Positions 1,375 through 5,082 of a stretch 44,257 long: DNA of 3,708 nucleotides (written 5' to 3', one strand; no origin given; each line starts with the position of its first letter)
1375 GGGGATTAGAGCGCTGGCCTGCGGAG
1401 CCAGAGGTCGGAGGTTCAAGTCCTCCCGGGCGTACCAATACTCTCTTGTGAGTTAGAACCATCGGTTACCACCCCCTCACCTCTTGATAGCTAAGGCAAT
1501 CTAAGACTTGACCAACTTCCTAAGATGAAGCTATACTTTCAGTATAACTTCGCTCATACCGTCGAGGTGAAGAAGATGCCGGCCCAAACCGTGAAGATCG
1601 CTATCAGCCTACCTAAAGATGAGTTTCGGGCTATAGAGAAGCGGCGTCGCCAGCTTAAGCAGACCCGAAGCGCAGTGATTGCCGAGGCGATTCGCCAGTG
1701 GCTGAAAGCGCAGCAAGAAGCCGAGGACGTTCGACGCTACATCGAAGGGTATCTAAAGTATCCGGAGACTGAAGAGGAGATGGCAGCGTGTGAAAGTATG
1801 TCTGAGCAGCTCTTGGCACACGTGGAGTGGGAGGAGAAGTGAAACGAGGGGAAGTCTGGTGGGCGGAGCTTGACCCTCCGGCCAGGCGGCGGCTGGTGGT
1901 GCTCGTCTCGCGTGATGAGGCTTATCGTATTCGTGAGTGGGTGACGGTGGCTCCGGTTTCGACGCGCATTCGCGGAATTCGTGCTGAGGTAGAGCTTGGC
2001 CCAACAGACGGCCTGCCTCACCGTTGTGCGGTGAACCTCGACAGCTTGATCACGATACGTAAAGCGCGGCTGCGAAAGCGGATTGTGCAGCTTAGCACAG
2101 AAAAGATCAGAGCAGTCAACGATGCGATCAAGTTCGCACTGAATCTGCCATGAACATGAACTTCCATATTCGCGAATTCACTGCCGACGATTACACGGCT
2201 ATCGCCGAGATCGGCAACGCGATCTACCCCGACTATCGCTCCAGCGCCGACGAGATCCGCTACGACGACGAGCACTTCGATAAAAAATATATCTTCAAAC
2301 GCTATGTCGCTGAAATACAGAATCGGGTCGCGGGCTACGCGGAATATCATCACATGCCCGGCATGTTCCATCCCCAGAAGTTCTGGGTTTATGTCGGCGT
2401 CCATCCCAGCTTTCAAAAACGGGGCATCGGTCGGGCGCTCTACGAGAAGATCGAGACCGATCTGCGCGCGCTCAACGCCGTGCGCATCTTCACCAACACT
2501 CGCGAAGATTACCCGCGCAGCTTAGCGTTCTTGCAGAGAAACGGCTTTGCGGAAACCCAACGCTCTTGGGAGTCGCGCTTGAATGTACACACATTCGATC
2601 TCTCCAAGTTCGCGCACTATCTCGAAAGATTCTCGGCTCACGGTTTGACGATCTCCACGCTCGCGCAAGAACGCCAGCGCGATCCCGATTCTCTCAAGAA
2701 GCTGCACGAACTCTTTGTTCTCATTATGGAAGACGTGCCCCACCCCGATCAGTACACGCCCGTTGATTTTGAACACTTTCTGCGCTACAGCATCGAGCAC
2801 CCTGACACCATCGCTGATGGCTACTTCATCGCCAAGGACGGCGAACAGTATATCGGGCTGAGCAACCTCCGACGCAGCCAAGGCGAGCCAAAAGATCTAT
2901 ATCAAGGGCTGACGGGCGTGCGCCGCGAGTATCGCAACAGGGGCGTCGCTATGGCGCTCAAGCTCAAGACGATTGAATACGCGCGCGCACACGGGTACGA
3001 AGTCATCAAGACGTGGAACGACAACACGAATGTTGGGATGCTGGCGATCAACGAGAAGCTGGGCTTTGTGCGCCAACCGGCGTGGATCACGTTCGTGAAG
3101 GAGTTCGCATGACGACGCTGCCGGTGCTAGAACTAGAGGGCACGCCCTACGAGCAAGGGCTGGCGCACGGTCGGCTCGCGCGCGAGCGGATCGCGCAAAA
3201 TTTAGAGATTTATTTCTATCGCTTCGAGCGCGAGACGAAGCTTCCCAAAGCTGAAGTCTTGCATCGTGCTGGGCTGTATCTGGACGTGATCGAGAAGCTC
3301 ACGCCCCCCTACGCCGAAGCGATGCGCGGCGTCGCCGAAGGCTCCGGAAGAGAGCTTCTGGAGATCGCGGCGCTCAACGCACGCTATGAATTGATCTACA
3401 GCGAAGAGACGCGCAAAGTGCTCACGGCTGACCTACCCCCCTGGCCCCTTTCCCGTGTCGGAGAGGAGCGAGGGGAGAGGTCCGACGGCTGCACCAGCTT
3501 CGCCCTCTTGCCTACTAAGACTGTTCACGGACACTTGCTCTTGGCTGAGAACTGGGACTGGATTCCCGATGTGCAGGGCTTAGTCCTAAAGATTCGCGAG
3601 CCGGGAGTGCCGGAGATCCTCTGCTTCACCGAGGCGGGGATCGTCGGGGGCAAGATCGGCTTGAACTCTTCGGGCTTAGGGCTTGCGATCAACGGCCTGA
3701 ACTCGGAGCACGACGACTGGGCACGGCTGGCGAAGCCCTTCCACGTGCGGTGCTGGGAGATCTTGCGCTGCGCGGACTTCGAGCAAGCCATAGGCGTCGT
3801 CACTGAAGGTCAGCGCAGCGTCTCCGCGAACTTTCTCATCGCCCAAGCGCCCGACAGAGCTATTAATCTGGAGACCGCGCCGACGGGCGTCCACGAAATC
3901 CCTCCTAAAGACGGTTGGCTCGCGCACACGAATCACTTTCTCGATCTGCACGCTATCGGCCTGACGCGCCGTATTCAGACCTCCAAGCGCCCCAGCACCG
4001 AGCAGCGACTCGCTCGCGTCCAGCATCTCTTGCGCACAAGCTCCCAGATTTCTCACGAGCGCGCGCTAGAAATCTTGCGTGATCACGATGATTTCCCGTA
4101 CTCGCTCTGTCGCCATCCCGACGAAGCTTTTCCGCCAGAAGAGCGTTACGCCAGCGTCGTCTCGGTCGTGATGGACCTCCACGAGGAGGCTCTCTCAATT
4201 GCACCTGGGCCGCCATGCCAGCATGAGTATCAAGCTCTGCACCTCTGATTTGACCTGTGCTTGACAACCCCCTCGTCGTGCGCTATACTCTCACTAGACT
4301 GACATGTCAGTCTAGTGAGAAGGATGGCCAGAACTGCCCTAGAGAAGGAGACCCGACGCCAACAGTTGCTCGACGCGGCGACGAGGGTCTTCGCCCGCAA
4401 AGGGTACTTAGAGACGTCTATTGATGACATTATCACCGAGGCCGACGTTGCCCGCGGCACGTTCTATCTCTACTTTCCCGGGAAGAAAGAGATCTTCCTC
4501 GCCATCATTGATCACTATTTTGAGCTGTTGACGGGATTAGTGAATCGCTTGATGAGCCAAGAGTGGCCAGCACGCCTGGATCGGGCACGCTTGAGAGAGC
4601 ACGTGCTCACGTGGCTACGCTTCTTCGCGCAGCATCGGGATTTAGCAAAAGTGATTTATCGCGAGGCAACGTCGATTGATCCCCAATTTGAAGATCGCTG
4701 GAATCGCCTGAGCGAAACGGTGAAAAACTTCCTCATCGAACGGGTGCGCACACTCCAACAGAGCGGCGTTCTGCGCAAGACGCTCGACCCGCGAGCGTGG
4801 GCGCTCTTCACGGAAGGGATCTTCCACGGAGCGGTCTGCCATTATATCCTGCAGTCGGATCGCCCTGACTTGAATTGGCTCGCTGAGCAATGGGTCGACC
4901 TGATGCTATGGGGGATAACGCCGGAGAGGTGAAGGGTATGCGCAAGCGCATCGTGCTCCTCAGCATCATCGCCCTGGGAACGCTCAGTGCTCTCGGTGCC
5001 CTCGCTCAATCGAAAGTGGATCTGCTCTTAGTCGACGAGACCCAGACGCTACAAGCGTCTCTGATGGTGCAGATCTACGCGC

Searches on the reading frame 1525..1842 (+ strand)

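Call 62: search_protein_families(library=pfam, proteins=[window:1525-1842:+], max_evalue=0.001)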
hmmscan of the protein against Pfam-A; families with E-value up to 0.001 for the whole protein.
window:1525-1842:+ (105 aa): 1 family
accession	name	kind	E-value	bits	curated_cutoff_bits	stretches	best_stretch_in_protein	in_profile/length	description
PF01402.27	RHH_1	-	1e-05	25.8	20.5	1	27-61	4-38/39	Ribbon-helix-helix protein, copG family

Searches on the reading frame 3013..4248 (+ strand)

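Call 62: search_protein_families(library=pfam, proteins=[window:3013-4248:+], max_evalue=0.001)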
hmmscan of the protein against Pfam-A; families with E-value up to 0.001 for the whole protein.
window:3013-4248:+ (411 aa): 1 family
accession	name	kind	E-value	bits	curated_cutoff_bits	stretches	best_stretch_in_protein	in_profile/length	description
PF03417.21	AAT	-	2.5e-15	57.2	23.2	1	176-370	8-195/225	Acyl-coenzyme A:6-aminopenicillanic acid acyl-transferase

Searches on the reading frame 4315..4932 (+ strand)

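Call 62: search_protein_families(library=pfam, proteins=[window:4315-4932:+], max_evalue=0.001)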
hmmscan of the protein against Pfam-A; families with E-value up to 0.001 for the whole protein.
window:4315-4932:+ (205 aa): 4 families
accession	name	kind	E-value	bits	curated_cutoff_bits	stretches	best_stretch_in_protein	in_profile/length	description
PF00440.29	TetR_N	-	9.7e-17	60.9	24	1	18-64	1-47/47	Bacterial regulatory proteins, tetR family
PF17932.6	TetR_C_24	-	1.7e-06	28.7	26.4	1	90-169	5-83/114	Tetracyclin repressor-like, C-terminal domain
PF13977.11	TetR_C_6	-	0.00035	21.2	27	1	90-186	2-99/115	BetI-type transcriptional repressor, C-terminal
PF16925.10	TetR_C_13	-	0.00073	20.3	27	0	117-185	33-101/109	Tetracyclin repressor-like, C-terminal domain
